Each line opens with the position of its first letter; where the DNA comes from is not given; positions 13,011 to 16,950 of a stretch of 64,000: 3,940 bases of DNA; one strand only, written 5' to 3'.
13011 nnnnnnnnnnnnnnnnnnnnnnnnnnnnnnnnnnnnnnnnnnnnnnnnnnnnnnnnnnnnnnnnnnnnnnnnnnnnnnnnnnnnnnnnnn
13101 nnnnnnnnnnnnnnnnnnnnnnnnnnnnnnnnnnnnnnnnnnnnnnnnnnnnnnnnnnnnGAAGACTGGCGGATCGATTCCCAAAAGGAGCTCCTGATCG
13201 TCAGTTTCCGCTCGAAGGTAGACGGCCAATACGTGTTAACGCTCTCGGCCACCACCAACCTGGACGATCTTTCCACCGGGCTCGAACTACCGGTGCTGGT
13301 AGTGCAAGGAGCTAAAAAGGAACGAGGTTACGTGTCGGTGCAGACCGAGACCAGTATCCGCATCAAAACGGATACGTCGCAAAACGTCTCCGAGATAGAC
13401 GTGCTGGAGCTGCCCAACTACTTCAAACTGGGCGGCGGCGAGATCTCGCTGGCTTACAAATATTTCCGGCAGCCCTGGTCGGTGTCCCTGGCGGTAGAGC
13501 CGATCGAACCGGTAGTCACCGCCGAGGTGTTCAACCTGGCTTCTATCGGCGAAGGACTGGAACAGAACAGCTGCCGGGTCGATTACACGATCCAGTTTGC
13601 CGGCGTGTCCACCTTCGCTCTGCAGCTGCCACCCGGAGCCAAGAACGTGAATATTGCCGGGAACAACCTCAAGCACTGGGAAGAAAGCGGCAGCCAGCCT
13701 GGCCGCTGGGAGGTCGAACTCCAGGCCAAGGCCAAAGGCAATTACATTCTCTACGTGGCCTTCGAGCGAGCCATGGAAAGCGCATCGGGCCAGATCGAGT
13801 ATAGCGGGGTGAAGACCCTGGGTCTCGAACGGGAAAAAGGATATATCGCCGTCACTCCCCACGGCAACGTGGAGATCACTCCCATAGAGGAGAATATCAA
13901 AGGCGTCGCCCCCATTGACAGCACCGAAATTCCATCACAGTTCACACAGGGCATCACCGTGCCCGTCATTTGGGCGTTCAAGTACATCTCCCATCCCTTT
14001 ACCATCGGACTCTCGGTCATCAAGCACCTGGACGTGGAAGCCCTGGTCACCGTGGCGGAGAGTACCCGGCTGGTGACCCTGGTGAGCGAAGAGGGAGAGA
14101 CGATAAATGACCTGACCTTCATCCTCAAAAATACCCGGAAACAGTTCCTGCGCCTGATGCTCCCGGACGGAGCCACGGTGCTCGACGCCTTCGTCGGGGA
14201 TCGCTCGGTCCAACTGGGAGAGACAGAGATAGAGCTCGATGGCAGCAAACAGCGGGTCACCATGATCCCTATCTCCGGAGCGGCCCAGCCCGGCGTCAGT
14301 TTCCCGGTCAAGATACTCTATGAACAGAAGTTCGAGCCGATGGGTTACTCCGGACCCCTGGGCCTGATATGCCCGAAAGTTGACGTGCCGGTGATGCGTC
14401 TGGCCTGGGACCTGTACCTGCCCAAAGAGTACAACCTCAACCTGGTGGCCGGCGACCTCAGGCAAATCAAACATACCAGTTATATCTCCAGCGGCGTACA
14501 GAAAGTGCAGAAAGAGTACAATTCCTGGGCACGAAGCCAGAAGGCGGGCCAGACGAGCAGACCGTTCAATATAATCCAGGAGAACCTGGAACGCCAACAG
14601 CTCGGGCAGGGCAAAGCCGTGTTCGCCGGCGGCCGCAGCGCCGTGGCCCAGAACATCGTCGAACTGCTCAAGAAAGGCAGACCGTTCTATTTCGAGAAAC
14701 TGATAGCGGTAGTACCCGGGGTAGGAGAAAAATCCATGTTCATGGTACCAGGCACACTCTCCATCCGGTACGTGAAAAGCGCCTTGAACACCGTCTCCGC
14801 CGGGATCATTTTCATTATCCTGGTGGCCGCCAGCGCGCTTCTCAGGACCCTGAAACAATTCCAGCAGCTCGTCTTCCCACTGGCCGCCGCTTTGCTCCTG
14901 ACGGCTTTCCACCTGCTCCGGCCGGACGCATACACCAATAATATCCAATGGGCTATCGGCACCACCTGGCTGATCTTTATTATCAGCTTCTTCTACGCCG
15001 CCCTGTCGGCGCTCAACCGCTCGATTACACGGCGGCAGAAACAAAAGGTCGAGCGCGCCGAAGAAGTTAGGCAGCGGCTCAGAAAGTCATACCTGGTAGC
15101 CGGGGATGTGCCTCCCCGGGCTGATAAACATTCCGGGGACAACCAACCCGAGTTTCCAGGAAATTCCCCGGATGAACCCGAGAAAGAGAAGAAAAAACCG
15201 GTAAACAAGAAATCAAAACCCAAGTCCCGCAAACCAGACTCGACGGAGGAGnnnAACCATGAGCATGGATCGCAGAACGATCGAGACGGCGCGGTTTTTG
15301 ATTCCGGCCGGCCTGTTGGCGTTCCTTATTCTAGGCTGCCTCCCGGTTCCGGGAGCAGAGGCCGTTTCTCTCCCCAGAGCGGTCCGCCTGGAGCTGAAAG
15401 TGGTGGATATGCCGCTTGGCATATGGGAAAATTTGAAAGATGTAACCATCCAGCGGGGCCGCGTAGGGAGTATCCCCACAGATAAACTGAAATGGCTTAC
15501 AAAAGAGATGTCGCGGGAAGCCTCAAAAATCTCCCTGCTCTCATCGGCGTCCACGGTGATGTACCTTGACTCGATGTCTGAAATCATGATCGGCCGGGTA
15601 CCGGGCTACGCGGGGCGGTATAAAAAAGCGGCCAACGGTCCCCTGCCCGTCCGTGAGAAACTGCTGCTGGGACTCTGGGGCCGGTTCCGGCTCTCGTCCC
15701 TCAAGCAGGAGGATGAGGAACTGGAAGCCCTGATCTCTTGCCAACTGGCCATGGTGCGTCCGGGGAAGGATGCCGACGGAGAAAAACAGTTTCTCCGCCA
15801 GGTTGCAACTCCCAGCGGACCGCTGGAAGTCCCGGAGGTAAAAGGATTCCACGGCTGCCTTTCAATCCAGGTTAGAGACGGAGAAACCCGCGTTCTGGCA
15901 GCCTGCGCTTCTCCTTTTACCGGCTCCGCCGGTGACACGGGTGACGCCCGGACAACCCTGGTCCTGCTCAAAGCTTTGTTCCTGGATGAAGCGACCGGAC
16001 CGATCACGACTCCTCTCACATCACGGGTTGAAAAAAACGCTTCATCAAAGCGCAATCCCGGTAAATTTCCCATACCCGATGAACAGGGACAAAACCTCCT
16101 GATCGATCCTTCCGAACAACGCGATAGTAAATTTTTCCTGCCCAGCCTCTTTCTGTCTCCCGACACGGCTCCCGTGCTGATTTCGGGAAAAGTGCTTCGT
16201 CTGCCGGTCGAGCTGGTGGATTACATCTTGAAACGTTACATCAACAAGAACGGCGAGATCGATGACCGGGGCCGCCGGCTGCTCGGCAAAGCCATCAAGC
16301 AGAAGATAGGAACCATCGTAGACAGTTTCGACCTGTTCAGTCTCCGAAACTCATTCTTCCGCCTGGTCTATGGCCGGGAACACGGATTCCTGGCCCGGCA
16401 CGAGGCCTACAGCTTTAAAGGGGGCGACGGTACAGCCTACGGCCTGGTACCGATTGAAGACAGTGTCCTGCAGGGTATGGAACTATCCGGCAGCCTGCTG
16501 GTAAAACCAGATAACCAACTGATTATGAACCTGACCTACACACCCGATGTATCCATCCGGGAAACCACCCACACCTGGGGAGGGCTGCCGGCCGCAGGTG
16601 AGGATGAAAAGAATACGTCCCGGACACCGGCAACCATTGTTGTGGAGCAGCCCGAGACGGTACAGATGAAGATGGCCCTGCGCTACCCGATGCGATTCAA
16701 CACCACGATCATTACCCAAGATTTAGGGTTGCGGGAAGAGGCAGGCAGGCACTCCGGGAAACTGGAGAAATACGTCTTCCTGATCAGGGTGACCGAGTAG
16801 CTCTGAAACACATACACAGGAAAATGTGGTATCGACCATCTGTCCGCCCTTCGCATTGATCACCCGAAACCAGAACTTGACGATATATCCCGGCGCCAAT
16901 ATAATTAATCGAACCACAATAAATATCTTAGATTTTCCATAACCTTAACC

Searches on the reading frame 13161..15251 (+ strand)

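Call 42: search_protein_families(library=pfam, proteins=[window:13161-15251:+], max_evalue=5)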
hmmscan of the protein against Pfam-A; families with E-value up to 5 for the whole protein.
window:13161-15251:+ (697 aa): 3 families
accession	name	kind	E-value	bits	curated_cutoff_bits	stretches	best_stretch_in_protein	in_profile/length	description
PF04145.20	Ctr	-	0.0034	18.4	25.3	1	594-676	21-88/151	Ctr copper transporter family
PF04987.19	PigN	-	0.0062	15.8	25.4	1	548-625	145-219/456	Phosphatidylinositolglycan class N (PIG-N)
PF10348.14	DUF2427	-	0.83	9.9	23.8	1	545-613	27-98/105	Domain of unknown function (DUF2427)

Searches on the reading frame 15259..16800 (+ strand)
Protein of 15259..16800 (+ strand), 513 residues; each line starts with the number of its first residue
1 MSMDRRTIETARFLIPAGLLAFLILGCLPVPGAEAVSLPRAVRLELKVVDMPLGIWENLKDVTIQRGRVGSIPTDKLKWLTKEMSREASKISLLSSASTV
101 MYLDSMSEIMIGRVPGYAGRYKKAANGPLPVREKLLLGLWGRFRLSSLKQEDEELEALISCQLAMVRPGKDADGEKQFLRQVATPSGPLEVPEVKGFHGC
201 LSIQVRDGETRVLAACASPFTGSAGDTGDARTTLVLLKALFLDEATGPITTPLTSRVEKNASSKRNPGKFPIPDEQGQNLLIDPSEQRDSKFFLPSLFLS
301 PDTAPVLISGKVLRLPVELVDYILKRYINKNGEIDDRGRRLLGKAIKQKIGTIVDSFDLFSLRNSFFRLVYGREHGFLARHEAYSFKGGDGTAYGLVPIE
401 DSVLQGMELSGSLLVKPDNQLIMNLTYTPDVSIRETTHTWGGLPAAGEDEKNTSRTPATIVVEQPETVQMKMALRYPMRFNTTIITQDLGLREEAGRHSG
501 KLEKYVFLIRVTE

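Call 8: search_protein_families(library=pfam, proteins=[window:15259-16800:+], max_evalue=0.01)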
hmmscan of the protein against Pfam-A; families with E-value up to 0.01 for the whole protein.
window:15259-16800:+ (513 aa): 0 families

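Call 42: search_protein_families(library=pfam, proteins=[window:15259-16797:+], max_evalue=5)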
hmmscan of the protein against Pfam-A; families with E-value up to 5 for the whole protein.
window:15259-16797:+ (513 aa): 0 families

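Call 70: search_solved_structures(query=window:15259-16797:+, max_evalue=10)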
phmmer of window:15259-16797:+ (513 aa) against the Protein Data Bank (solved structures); distinct sequences matched with E-value up to 10: 0.

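Call 71: search_protein_families(library=ncbifam, proteins=[window:15259-16797:+], max_evalue=5)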
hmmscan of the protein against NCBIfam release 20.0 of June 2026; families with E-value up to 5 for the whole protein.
window:15259-16797:+ (513 aa): 0 families
